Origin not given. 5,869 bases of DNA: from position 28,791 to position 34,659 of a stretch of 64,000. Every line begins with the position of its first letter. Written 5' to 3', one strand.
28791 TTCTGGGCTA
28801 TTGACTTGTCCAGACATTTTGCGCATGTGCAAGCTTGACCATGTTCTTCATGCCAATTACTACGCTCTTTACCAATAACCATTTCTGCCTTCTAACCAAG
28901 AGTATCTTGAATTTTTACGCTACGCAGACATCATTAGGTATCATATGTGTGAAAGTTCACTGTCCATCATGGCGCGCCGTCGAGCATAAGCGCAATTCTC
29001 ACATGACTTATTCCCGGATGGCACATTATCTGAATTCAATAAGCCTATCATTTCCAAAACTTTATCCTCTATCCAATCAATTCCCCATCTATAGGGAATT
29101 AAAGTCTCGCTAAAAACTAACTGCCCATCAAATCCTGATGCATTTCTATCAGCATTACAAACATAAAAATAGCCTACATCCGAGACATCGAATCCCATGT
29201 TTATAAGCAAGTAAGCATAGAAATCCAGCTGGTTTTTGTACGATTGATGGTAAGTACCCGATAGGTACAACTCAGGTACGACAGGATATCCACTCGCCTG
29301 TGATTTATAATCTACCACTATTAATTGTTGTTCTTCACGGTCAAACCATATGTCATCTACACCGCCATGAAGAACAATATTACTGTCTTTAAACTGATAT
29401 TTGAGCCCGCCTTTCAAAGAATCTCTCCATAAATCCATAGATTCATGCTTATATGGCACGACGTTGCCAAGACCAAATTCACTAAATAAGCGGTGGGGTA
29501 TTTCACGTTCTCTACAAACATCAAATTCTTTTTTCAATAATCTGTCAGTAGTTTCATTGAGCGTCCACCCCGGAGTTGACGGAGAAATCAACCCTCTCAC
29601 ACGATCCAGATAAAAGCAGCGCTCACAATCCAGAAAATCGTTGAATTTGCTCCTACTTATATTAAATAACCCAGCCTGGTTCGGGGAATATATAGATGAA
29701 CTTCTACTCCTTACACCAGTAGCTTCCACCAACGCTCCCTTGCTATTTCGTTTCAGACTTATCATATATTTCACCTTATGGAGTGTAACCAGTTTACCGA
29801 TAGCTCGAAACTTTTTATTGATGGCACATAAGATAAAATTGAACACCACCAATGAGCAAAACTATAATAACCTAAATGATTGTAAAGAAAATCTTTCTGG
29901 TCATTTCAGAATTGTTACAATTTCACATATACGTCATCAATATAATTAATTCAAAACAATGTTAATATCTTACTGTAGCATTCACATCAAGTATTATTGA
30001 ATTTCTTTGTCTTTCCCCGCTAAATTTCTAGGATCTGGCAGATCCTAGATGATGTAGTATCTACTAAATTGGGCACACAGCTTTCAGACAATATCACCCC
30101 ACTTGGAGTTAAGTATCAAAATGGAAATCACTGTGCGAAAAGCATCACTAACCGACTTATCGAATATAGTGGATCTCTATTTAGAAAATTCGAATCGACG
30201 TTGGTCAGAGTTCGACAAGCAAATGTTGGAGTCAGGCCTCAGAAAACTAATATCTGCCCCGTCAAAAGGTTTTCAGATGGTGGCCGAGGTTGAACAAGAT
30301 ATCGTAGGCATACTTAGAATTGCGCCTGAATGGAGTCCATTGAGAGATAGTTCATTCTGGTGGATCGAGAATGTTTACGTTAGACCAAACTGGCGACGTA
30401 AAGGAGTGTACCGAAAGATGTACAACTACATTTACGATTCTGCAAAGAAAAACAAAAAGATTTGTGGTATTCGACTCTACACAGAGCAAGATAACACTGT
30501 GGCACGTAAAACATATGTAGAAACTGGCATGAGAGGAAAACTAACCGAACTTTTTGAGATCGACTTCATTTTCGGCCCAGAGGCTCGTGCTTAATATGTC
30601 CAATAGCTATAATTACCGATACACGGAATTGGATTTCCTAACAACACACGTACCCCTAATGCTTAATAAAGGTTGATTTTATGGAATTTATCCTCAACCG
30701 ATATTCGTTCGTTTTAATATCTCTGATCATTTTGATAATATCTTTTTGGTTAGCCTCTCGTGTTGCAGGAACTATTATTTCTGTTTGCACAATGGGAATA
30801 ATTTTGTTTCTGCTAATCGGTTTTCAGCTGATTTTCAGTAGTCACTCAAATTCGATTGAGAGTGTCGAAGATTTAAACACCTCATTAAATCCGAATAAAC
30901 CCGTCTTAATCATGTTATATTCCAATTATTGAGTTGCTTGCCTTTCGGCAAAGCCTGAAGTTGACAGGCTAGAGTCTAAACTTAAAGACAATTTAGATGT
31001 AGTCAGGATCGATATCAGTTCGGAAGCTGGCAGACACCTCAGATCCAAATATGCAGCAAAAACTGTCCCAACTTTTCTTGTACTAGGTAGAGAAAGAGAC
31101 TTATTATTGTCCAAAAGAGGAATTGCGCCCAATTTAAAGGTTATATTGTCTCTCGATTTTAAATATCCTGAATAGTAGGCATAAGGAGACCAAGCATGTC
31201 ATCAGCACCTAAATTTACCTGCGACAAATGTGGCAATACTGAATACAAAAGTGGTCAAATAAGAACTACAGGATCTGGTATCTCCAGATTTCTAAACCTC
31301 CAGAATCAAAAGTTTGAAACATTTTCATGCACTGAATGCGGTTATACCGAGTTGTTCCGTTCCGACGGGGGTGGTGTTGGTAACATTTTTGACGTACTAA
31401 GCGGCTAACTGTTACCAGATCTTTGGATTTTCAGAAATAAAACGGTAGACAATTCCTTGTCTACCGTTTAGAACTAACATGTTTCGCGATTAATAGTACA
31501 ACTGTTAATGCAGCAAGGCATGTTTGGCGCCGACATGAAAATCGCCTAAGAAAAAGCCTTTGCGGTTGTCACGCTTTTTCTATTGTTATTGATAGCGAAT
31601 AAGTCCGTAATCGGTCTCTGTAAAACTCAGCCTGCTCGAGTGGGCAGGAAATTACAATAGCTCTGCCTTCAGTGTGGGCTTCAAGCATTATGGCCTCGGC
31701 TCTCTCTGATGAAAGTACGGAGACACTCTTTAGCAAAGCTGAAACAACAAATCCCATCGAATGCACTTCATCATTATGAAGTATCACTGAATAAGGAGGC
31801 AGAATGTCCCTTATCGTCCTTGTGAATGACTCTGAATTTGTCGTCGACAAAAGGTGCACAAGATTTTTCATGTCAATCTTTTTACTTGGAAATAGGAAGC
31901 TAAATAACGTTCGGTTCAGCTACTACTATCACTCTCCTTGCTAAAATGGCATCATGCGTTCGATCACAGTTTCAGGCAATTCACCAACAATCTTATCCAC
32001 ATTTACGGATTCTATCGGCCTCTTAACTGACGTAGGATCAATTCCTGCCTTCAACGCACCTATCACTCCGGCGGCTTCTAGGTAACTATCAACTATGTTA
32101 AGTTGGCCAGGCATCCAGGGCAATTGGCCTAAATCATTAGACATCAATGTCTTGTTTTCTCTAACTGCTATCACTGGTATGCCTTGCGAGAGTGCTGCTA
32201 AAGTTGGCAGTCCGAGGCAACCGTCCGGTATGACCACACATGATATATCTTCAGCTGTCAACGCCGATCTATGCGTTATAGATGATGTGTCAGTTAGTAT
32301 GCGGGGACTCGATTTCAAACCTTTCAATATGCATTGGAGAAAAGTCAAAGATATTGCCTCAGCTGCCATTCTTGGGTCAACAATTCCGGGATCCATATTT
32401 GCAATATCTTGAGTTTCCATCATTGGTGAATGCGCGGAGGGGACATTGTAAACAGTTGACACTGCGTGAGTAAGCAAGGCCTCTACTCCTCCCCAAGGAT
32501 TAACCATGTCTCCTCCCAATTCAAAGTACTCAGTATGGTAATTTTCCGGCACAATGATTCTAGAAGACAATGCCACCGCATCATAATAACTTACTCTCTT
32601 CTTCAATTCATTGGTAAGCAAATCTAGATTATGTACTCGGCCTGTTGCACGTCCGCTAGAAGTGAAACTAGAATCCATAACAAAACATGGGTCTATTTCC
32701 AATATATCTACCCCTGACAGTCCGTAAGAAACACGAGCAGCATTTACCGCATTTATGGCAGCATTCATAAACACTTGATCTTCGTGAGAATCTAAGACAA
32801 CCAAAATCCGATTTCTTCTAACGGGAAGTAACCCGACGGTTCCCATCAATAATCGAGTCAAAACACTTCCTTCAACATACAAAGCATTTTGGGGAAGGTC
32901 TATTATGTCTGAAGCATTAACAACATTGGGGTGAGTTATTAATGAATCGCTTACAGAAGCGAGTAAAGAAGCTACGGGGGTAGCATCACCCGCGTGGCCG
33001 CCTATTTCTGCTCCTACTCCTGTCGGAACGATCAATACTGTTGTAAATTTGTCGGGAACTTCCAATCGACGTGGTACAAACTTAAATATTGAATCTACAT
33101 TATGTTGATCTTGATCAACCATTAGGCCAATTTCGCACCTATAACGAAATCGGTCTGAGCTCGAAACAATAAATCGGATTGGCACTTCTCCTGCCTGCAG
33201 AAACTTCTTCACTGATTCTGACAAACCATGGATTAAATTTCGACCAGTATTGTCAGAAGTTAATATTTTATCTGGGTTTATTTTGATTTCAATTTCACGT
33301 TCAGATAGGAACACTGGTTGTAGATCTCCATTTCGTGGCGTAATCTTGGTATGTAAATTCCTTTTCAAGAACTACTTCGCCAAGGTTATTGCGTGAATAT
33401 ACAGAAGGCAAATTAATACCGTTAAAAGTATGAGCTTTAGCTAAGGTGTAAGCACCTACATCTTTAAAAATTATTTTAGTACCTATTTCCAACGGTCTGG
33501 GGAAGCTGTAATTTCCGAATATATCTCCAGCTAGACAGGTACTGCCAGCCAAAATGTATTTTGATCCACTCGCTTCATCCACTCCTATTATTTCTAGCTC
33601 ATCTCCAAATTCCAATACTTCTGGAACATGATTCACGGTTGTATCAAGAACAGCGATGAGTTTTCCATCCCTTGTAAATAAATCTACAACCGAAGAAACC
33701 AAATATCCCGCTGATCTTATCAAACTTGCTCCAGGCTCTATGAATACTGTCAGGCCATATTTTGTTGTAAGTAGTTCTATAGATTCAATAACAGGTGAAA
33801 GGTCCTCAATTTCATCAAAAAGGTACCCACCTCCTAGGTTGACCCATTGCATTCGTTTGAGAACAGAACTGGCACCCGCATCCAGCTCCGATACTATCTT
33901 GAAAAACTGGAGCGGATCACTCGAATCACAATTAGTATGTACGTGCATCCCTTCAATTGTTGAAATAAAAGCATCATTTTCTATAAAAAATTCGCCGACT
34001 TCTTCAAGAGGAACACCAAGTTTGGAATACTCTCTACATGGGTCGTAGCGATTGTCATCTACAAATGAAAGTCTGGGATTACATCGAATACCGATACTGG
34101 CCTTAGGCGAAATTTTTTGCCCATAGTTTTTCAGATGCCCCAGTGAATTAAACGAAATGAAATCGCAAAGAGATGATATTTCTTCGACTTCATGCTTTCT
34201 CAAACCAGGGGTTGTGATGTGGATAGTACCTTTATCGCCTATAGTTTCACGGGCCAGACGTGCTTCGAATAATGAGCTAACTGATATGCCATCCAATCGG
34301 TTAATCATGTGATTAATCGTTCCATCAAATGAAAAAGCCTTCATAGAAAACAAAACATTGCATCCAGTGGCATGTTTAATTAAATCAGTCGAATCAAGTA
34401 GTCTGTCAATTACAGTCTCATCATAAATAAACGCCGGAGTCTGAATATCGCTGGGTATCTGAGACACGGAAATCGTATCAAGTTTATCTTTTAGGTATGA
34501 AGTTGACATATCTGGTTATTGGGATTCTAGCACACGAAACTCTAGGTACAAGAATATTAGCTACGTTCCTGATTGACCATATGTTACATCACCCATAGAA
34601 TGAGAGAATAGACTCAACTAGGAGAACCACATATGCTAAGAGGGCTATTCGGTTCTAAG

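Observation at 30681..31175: Unannotated selenoprotein: membrane-anchored thioredoxin-fold protein with TGA at the catalytic Cys (Y-U-V-A-C)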

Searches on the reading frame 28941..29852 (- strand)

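Call 7: search_protein_families(library=pfam, proteins=[window:28941-29852:-], max_evalue=0.01)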
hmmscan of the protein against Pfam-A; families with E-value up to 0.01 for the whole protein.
window:28941-29852:- (303 aa): 2 families
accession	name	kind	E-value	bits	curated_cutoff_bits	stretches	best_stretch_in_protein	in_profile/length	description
PF12705.13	PDDEXK_1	-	1.6e-09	38.5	22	1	135-291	120-244/247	PD-(D/E)XK nuclease superfamily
PF01930.23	Cas_Cas4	-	0.0016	19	22.7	0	178-290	54-155/160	Domain of unknown function DUF83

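Call 8: search_protein_families(library=ncbifam, proteins=[window:28941-29852:-], max_evalue=0.01)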
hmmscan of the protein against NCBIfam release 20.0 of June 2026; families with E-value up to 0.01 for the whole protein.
window:28941-29852:- (303 aa): 1 family
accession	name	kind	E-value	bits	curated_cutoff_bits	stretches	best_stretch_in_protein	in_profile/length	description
TIGR00372.1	cas4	equivalog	1.1e-05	25.4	65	0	164-236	70-129/180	CRISPR-associated protein Cas4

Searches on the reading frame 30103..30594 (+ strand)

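Call 7: search_protein_families(library=pfam, proteins=[window:30103-30594:+], max_evalue=0.01)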
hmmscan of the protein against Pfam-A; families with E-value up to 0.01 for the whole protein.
window:30103-30594:+ (163 aa): 6 families
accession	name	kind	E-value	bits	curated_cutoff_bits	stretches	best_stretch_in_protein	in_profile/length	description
PF00583.31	Acetyltransf_1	-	3e-13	50.5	20.7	1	35-142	17-115/116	Acetyltransferase (GNAT) family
PF13508.13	Acetyltransf_7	-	2.9e-08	34.4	27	1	59-138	6-77/84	Acetyltransferase (GNAT) domain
PF13673.13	Acetyltransf_10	-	1.7e-06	28.5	23.6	1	35-145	11-109/128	Acetyltransferase (GNAT) domain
PF13420.13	Acetyltransf_4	-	0.00017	22.1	24.3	1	13-123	3-114/155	Acetyltransferase (GNAT) domain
PF17533.7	DUF5452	-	0.00058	20.5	27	1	23-68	75-124/169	Family of unknown function (DUF5452)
PF13527.13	Acetyltransf_9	-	0.0062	17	25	1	46-119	34-106/127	Acetyltransferase (GNAT) domain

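Call 8: search_protein_families(library=ncbifam, proteins=[window:30103-30594:+], max_evalue=0.01)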
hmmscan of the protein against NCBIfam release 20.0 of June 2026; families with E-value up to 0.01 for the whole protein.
window:30103-30594:+ (163 aa): 6 families
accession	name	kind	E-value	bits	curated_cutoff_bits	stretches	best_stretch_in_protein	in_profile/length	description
NF041716.1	HxA_phane_GNAT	equivalog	1.3e-06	28.4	250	1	9-143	2-140/152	cyclophane-containing RiPP N-acetyltransferase HaaN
NF040503.1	resist_ArsN1a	equivalog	3.3e-05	23.7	170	1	11-144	1-134/159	arsinothricin resistance N-acetyltransferase ArsN1 family A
NF053587.1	SpmdActasePaiA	equivalog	0.00024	20.9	250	1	38-134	42-140/172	spermidine/spermine N(1)-acetyltransferase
NF040502.1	PPT_acetyltrans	equivalog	0.00057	19.6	300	1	11-113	10-113/183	phosphinothricin N-acetyltransferase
NF043067.1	AAC_6p_group_E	equivalog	0.00062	19.7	140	1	32-116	15-101/140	aminoglycoside 6'-N-acetyltransferase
NF000358.1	sat2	exception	0.0012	18.6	360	1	61-146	64-143/174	streptothricin N-acetyltransferase Sat2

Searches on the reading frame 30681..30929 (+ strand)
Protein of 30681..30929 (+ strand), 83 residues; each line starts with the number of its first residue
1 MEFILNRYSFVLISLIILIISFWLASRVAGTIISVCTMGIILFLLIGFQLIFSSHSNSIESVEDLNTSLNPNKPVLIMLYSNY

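Call 24: find_encoding_contigs(protein=window:30681-30929:+, flank=10000, max_places=10)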
Protein window:30681-30929:+ (83 aa): 13 contigs read that carry it; 10 places shown.
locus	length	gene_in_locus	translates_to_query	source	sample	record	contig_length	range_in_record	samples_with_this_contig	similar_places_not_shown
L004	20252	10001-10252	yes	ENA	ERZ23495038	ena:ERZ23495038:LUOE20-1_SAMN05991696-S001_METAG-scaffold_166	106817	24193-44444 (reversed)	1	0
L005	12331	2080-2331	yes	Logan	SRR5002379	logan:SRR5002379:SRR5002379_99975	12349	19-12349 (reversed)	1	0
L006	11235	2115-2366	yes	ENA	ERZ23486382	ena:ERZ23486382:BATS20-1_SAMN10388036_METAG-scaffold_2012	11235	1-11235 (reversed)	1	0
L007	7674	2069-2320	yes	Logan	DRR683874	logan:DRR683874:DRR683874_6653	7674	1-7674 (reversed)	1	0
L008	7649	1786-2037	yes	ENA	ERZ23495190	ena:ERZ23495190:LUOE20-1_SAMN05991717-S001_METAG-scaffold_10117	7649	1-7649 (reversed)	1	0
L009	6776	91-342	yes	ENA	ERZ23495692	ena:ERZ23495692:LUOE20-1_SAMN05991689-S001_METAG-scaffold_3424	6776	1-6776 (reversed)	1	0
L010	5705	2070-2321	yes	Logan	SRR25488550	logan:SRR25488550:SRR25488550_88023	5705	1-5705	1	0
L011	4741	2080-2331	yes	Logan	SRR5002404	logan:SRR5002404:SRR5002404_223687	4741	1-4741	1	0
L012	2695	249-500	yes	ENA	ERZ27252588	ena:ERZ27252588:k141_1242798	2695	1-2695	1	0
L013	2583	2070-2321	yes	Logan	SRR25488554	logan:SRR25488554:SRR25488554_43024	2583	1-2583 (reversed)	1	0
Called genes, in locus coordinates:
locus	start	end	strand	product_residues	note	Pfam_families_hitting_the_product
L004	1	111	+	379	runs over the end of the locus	PF04909:Amidohydro_2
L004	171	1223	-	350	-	PF00793:DAHP_synth_1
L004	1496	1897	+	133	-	PF05957:DUF883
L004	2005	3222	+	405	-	PF01757:Acyl_transf_3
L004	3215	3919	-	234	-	-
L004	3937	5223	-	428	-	PF07690:MFS_1, PF11700:ATG22 (weak), PF12832:MFS_1_like (weak), PF07690:MFS_1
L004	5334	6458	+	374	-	PF00291:PALP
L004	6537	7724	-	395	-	PF00155:Aminotran_1_2, PF00266:Aminotran_5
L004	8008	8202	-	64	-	PF02810:SEC-C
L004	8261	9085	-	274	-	PF12705:PDDEXK_1 (weak)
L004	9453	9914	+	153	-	PF00583:Acetyltransf_1, PF13508:Acetyltransf_7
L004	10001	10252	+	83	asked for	-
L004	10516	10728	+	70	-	PF09855:Zn_ribbon_13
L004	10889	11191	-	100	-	PF02617:ClpS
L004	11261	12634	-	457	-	PF11805:DUF3326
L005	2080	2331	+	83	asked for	-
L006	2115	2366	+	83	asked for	-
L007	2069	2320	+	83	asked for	-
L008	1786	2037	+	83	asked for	-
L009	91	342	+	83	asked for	-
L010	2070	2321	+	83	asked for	-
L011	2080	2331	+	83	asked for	-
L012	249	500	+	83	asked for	-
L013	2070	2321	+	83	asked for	-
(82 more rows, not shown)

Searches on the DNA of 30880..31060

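Call 43: search_rna_families(source=window, start=30880, end=31060, threshold=evalue, max_evalue=10, show_alignments=3)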
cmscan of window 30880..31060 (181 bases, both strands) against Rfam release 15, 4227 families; matches with E-value up to 10: 4.
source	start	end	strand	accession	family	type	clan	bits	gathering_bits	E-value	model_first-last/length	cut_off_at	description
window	30947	30971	+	RF01356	CRISPR-DR28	Gene; CRISPR;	-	18.2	35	0.55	1-24/24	no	CRISPR RNA direct repeat element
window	30953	31031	+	RF01193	snoR20a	Gene; snRNA; snoRNA; CD-box;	-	15.7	42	6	1-90/90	no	Small nucleolar RNA snoR20a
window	30891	30953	-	RF02641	Spy490483c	Gene; sRNA;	-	14.5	65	3.5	1-98/98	no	S. pyogenes small RNA Spy490483c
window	30912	31059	+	RF02160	PART1_2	Gene; lncRNA;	-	6.6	55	6.1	118-249/249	no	Prostate androgen-regulated transcript 1 conserved region 2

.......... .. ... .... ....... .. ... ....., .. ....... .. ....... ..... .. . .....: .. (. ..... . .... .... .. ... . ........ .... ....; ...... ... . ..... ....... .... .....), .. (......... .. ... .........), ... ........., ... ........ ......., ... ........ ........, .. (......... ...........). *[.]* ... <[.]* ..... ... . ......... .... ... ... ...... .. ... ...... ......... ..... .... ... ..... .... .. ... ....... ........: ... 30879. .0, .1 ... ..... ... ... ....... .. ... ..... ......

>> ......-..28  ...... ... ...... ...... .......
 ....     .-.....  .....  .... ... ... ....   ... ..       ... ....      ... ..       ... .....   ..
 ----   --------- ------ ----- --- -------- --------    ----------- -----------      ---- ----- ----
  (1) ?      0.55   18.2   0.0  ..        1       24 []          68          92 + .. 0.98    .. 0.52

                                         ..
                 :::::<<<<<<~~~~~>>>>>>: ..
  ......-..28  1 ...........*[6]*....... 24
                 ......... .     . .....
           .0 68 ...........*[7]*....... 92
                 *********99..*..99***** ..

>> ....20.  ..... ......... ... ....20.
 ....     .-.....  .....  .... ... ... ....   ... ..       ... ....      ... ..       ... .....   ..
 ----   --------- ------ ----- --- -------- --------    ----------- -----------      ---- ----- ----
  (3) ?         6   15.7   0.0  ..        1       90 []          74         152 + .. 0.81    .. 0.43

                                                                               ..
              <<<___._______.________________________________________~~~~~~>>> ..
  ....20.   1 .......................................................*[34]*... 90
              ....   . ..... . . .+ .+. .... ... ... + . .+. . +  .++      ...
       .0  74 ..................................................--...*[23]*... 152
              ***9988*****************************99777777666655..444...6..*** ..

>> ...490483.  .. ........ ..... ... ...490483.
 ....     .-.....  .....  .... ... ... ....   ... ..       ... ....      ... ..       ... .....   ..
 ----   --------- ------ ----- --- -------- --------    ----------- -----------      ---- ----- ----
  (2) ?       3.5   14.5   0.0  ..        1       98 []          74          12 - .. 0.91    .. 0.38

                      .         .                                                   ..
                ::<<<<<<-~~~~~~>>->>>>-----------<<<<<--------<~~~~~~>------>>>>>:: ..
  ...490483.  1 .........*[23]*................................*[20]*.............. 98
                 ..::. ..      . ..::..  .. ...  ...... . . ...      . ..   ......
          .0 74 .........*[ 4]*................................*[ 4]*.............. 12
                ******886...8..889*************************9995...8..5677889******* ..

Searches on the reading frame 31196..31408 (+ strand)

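Call 7: search_protein_families(library=pfam, proteins=[window:31196-31408:+], max_evalue=0.01)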
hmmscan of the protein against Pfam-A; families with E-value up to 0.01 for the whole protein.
window:31196-31408:+ (70 aa): 4 families
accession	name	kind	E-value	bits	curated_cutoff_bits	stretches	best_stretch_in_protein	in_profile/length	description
PF09855.14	Zn_ribbon_13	-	1.2e-22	80.2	23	1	8-70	1-63/63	Nucleic-acid-binding protein containing Zn-ribbon domain (DUF2082)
PF07754.17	HVO_2753_ZBP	-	0.0024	18.1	33.2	0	38-56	12-30/46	Small zinc finger protein HVO_2753-like, Zn-binding pocket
PF25206.1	DUF7836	-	0.0059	16.9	26.7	0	4-25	28-49/59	Domain of unknown function (DUF7836)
PF01096.23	Zn_ribbon_TFIIS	-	0.0076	16.5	21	0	7-23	1-19/39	Transcription factor S-II (TFIIS)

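Call 8: search_protein_families(library=ncbifam, proteins=[window:31196-31408:+], max_evalue=0.01)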
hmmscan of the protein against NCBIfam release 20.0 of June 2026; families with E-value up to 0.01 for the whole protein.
window:31196-31408:+ (70 aa): 5 families
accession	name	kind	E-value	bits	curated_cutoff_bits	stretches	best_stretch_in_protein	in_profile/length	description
NF001669.0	PRK00432.1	equivalog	6.3e-05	22.9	54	0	5-19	42-56/58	30S ribosomal protein S27ae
NF047912.1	ECs_2282_CxxC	subfamily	0.00059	19.7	37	0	6-19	2-15/60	ECs_2282 family putative zinc-binding protein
NF041909.1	HVO_2753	equivalog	0.0029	17.4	80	0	27-55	11-38/59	HVO_2753 family zinc finger protein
NF011481.0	PRK14890.1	equivalog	0.0062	16.5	61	0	38-56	23-41/61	putative Zn-ribbon RNA-binding protein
NF045720.1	rubredox_RCKP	subfamily_domain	0.0077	15.8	45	0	42-51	3-12/34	RCKP-type rubredoxin-like domain-containing protein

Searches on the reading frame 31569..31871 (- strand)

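Call 7: search_protein_families(library=pfam, proteins=[window:31569-31871:-], max_evalue=0.01)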
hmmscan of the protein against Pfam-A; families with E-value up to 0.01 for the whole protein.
window:31569-31871:- (100 aa): 1 family
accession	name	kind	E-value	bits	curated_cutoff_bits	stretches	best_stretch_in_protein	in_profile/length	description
PF02617.22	ClpS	-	3.1e-19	69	23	1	25-91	4-69/80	ATP-dependent Clp protease adaptor protein ClpS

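Call 8: search_protein_families(library=ncbifam, proteins=[window:31569-31871:-], max_evalue=0.01)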
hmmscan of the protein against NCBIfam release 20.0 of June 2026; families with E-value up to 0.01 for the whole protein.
window:31569-31871:- (100 aa): 10 families
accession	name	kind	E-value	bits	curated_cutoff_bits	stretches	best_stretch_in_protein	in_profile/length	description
NF000671.1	PRK00033.1-4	equivalog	4.9e-27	93.9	107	1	17-99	7-89/91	ATP-dependent Clp protease adapter ClpS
NF009563.0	PRK13019.1-3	equivalog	4.2e-15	55.5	117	1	9-95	9-95/101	ATP-dependent Clp protease adapter ClpS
NF000668.1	PRK00033.1-1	equivalog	1.3e-09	38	86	1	26-99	4-76/77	ATP-dependent Clp protease adapter ClpS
NF009565.0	PRK13019.1-5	equivalog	2.5e-09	37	158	1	24-95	21-92/98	ATP-dependent Clp protease adapter ClpS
NF000670.0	PRK00033.1-3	equivalog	1.4e-08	34.8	143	1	20-83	19-83/106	ATP-dependent Clp protease adapter ClpS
NF009562.0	PRK13019.1-2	equivalog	2e-07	31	160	1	24-95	18-89/95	ATP-dependent Clp protease adapter ClpS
NF000672.0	PRK00033.1-5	equivalog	2.2e-07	30.8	112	1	24-73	21-71/104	ATP-dependent Clp protease adapter ClpS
NF000669.1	PRK00033.1-2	equivalog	2.8e-07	30.4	149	1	25-73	14-61/94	ATP-dependent Clp protease adapter ClpS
NF009561.0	PRK13019.1-1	equivalog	2.9e-06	27.1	159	1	27-82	24-78/103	ATP-dependent Clp protease adapter ClpS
NF009564.0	PRK13019.1-4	equivalog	2.5e-05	24.4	143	1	27-77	22-71/101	ATP-dependent Clp protease adapter ClpS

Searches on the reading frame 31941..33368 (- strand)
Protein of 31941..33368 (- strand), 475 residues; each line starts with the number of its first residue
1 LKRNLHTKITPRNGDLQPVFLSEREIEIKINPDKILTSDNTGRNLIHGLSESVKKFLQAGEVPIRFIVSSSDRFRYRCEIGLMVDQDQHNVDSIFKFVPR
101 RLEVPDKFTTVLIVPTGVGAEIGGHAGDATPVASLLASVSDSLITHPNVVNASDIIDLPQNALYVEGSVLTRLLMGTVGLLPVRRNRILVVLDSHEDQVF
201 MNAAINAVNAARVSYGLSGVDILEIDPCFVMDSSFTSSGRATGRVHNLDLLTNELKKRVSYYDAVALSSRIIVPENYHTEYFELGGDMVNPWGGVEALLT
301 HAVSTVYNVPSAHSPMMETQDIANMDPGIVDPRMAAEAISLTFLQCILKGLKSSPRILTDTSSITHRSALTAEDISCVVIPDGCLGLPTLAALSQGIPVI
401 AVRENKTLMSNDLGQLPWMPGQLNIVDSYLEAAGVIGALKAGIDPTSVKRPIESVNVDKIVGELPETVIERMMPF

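Call 7: search_protein_families(library=pfam, proteins=[window:31941-33368:-], max_evalue=0.01)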
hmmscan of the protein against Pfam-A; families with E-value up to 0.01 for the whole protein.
window:31941-33368:- (475 aa): 1 family
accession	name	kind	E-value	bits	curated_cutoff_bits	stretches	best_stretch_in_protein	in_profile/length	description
PF11805.13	DUF3326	-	1.5e-93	314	25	1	109-448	1-336/337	Protein of unknown function (DUF3326)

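Call 8: search_protein_families(library=ncbifam, proteins=[window:31941-33368:-], max_evalue=0.01)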
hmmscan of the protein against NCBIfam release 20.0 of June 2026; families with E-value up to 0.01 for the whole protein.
window:31941-33368:- (475 aa): 0 families

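Call 25: find_encoding_contigs(protein=window:31941-33365:-, flank=10000, max_places=10)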
Protein window:31941-33365:- (474 aa): no gene with exactly this product is on record in the collection.

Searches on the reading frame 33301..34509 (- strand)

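Call 31: search_protein_families(library=pfam, proteins=[window:33301-34509:-], max_evalue=0.00001)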
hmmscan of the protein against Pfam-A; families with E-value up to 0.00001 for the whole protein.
window:33301-34509:- (402 aa): 1 family
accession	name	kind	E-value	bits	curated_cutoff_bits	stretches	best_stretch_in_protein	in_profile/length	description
PF00278.28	Orn_DAP_Arg_deC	-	8.8e-10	39.2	23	1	116-352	5-95/95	Pyridoxal-dependent decarboxylase, C-terminal sheet domain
